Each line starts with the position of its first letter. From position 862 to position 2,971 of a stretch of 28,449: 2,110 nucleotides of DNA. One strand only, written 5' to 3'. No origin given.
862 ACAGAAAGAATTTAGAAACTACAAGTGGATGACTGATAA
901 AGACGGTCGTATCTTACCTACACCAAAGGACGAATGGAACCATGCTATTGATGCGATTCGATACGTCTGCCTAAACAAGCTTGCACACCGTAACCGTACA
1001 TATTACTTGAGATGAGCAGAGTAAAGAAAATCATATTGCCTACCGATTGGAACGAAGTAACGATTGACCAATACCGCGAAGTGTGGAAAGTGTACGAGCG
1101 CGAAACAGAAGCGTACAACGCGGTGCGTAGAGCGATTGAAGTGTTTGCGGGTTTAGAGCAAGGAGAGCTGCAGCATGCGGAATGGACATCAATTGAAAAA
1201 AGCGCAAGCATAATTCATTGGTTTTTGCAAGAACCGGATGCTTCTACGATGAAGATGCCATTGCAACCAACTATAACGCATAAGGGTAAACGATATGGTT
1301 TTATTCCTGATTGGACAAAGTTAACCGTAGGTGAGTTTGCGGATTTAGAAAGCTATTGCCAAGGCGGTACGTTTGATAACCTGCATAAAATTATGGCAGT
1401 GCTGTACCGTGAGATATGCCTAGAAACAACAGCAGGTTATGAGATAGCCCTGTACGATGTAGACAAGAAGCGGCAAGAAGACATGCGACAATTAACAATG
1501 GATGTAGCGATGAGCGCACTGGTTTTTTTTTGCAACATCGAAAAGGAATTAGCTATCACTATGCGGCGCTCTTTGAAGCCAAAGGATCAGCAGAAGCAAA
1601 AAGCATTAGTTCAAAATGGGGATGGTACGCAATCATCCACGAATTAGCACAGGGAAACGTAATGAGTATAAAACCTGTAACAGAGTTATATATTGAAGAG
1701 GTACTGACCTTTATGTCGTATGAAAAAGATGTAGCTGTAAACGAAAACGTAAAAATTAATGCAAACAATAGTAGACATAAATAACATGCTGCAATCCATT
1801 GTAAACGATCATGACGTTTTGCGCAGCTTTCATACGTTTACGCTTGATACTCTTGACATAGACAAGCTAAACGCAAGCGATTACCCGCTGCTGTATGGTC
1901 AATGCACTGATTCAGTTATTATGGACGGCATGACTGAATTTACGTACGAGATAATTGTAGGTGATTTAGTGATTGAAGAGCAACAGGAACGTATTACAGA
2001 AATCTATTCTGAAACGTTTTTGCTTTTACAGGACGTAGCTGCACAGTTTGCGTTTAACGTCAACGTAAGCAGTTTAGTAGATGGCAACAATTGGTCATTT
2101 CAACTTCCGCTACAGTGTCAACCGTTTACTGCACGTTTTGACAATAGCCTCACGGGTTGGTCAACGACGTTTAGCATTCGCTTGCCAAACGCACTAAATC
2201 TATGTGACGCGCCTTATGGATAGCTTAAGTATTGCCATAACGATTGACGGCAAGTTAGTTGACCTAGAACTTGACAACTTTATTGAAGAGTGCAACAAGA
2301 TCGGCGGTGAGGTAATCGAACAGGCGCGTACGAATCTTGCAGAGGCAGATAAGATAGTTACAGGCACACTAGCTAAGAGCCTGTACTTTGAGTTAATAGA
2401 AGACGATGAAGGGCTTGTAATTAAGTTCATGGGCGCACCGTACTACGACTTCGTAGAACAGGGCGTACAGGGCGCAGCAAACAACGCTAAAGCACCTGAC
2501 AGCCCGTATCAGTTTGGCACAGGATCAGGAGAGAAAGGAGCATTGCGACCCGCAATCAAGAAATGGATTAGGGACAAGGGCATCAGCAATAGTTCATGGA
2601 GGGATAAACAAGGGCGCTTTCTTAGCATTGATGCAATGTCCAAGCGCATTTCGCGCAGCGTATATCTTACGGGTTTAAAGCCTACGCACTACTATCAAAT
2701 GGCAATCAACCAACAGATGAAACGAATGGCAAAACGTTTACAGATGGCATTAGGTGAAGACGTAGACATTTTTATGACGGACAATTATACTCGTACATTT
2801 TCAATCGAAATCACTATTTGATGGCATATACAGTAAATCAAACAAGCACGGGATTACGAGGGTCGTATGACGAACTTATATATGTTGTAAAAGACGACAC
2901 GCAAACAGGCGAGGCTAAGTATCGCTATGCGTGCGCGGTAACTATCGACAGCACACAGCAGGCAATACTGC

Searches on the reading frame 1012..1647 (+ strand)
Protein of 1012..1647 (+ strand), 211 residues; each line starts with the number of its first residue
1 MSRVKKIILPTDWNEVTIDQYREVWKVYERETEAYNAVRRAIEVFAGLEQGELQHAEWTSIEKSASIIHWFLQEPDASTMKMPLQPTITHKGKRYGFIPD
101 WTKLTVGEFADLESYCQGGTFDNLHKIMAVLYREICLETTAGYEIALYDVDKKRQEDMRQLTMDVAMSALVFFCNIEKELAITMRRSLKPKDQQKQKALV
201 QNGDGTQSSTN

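Call 7: search_protein_families(library=pfam, proteins=[window:1012-1647:+], max_evalue=0.01)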
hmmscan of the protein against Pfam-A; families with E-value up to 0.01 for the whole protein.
window:1012-1647:+ (211 aa): 0 families

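Call 9: search_protein_families(library=phrogs, proteins=[window:1012-1647:+], max_evalue=0.01)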
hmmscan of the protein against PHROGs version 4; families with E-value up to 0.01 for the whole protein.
window:1012-1647:+ (211 aa): 2 families
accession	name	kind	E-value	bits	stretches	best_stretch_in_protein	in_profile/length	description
phrog_32199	-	unknown function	1.2e-09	39.6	1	6-195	2-172/175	-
phrog_11858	-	unknown function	0.0091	17.4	0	170-201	30-61/107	-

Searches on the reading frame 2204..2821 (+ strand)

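Call 7: search_protein_families(library=pfam, proteins=[window:2204-2821:+], max_evalue=0.01)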
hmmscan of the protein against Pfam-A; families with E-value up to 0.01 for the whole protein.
window:2204-2821:+ (205 aa): 0 families

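Call 9: search_protein_families(library=phrogs, proteins=[window:2204-2821:+], max_evalue=0.01)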
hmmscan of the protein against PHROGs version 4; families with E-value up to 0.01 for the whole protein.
window:2204-2821:+ (205 aa): 1 family
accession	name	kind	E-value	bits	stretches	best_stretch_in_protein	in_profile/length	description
phrog_29822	-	unknown function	2.4e-09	38.9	1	28-188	5-157/162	-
